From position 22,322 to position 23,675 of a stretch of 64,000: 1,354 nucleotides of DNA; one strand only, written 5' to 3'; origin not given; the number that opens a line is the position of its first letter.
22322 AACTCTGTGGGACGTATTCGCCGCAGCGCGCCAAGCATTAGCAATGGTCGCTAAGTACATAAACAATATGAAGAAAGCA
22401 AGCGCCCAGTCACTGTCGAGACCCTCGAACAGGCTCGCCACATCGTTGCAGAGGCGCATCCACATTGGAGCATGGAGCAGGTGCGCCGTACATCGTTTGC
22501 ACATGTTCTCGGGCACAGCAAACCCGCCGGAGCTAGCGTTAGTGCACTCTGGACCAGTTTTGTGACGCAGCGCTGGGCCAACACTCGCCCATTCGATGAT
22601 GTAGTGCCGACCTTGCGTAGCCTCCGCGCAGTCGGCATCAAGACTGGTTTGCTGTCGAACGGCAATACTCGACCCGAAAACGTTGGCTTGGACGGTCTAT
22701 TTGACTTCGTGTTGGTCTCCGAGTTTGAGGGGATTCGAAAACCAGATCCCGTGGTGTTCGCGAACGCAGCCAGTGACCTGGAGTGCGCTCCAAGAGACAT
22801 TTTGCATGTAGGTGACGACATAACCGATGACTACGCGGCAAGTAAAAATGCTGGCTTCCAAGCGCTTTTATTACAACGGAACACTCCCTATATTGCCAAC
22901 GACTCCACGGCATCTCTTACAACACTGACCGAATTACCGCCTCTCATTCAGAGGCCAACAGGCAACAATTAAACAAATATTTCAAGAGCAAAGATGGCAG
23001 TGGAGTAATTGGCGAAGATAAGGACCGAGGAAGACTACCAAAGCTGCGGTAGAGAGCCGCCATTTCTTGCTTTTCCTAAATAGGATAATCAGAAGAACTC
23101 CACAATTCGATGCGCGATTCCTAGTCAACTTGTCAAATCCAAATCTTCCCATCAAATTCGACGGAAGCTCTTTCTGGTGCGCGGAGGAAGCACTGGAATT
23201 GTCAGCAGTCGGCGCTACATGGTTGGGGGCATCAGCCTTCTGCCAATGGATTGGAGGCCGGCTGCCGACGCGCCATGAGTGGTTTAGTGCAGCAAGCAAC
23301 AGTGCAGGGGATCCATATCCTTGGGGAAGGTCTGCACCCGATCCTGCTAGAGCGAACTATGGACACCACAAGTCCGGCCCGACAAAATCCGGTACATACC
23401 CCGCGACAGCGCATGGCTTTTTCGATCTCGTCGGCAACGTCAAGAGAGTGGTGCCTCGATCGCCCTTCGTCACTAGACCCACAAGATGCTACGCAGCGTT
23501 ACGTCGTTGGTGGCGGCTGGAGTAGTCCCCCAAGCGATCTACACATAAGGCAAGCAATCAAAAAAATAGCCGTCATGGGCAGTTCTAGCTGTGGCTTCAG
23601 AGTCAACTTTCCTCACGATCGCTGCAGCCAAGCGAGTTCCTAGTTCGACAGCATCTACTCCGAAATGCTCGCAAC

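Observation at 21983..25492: Decayed genomic island at tRNA-Pro bounded by an 85-bp direct repeat carrying a truncated tRNA copy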

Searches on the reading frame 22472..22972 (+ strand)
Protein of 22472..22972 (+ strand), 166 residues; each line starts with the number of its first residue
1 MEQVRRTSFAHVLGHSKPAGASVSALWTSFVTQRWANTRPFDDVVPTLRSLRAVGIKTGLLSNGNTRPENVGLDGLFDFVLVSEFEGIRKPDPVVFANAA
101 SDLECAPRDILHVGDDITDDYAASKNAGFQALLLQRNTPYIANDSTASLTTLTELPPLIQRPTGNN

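Call 9: search_protein_families(library=pfam, proteins=[window:22472-22972:+], max_evalue=0.01)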
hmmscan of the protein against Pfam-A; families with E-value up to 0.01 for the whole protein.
window:22472-22972:+ (166 aa): 3 families
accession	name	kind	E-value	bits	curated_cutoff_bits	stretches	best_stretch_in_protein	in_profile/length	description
PF00702.32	Hydrolase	-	3.7e-17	63.8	26.4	1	29-128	86-191/191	haloacid dehalogenase-like hydrolase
PF13419.12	HAD_2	-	1.5e-12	48.4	23.8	1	33-132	72-176/178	Haloacid dehalogenase-like hydrolase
PF13242.12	Hydrolase_like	-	9.6e-10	38.7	22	1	88-135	2-49/75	HAD-hyrolase-like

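Call 54: search_protein_families(library=padloc, proteins=[window:22472-22972:+], max_evalue=0.01)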
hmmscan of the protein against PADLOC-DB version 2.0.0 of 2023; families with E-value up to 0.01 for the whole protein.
window:22472-22972:+ (166 aa): 0 families

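Call 55: search_protein_families(library=phrogs, proteins=[window:22472-22972:+], max_evalue=0.01)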
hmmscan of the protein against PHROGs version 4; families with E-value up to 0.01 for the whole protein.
window:22472-22972:+ (166 aa): 2 families
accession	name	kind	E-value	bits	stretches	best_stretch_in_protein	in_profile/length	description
phrog_8468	-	other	5.8e-08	33.8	1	37-155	91-213/221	HAD-superfamily hydrolase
phrog_14393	-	other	5.2e-05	24.2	1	76-120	141-188/219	hydrolase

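Call 56: search_protein_families(library=ncbifam, proteins=[window:22472-22972:+], max_evalue=0.01)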
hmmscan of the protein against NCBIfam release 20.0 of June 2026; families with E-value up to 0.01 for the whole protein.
window:22472-22972:+ (166 aa): 30 families (the best 25 are shown)
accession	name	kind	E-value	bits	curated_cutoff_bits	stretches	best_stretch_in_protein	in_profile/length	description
TIGR02252.1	DREG-2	subfamily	1.8e-21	76.9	155.2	1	21-133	89-203/203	HAD hydrolase, REG-2-like, family IA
TIGR02253.1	CTE7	subfamily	2.7e-18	66.6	169.75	1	22-138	77-198/221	TIGR02253 family HAD-type hydrolase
NF008018.0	PRK10748.1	equivalog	4.6e-15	55.4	225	1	60-142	131-215/238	5-amino-6-(5-phospho-D-ribitylamino)uracil phosphatase YigB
TIGR01428.1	HAD_type_II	equivalog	7.5e-15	55.5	125.4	1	29-137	81-193/197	haloacid dehalogenase type II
NF053830.1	RUBPPhHalo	equivalog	2.5e-14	53.5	330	1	18-139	86-208/234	ribulose-1,5-bisphosphate 5-phosphatase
TIGR01549.1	HAD-SF-IA-v1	subfamily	5.9e-12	46.2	23.3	1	54-128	75-149/149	HAD-IA family hydrolase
TIGR02254.1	YjjG_YfnB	equivalog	6e-12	45.5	159.9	1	58-156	120-217/223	YjjG family noncanonical pyrimidine nucleotidase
NF006976.0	PRK09449.1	equivalog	2.9e-10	40.1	183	1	28-138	84-199/225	pyrimidine 5'-nucleotidase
NF009695.0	PRK13222.1-2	equivalog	1.6e-09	37.6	225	1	33-134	88-193/226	phosphoglycolate phosphatase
TIGR01449.2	PGP_bact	equivalog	2.6e-09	37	180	1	37-155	83-209/213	phosphoglycolate phosphatase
TIGR01662.1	HAD-SF-IIIA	subfamily_domain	3.2e-09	37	44.6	1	30-135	16-139/141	HAD-IIIA family hydrolase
TIGR02247.1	HAD-1A3-hyp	subfamily_domain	7.7e-09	35.6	125.4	1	31-138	88-199/211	epoxide hydrolase N-terminal domain-like phosphatase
TIGR01454.1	AHBA_synth_RP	hypoth_equivalog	7.3e-07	29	246.65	1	39-132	75-172/205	AHBA synthesis associated protein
NF009804.0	PRK13288.1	equivalog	3.6e-06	26.6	218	1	38-130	81-177/215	pyrophosphatase PpaX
TIGR01509.1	HAD-SF-IA-v3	subfamily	4.6e-06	26.9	29.4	1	35-132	61-152/154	HAD-IA family hydrolase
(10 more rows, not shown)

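Call 72: find_encoding_contigs(protein=window:22472-22972:+, flank=10000, max_places=10)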
Protein window:22472-22972:+ (166 aa): 1 contig read that carries it; 1 place shown.
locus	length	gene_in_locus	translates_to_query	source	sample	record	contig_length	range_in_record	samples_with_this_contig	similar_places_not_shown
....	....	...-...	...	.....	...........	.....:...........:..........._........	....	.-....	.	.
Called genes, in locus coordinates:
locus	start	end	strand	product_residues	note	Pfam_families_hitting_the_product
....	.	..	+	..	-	?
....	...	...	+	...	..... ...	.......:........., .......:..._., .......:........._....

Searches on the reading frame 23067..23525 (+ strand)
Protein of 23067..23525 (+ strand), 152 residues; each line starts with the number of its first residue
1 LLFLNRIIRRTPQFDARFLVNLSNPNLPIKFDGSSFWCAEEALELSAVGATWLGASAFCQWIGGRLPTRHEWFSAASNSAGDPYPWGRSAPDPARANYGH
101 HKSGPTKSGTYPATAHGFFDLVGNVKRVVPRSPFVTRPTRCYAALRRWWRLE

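Call 9: search_protein_families(library=pfam, proteins=[window:23067-23525:+], max_evalue=0.01)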
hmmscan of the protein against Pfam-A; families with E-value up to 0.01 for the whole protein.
window:23067-23525:+ (152 aa): 1 family
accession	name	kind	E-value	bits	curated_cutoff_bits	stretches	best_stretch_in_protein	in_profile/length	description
PF03781.23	FGE-sulfatase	-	2.8e-14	53.8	23.3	1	48-126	94-186/255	Sulfatase-modifying factor enzyme 1-like domain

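Call 54: search_protein_families(library=padloc, proteins=[window:23067-23525:+], max_evalue=0.01)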
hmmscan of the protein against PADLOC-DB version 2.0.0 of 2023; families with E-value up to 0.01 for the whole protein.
window:23067-23525:+ (152 aa): 0 families

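Call 55: search_protein_families(library=phrogs, proteins=[window:23067-23525:+], max_evalue=0.01)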
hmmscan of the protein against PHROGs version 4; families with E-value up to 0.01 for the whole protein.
window:23067-23525:+ (152 aa): 1 family
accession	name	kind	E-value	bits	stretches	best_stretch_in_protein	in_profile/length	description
phrog_18508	-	other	0.00025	21.4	1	50-126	101-193/266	kinase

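Call 56: search_protein_families(library=ncbifam, proteins=[window:23067-23525:+], max_evalue=0.01)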
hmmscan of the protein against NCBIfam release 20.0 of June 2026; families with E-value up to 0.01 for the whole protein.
window:23067-23525:+ (152 aa): 2 families
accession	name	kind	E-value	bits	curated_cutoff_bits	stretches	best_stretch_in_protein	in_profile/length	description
NF041186.1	SenA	equivalog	1.2e-07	31.5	420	1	46-89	272-313/382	selenoneine synthase SenA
TIGR03440.2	egtB_TIGR03440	equivalog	1.6e-05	24.2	360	1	49-124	278-343/413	ergothioneine biosynthesis protein EgtB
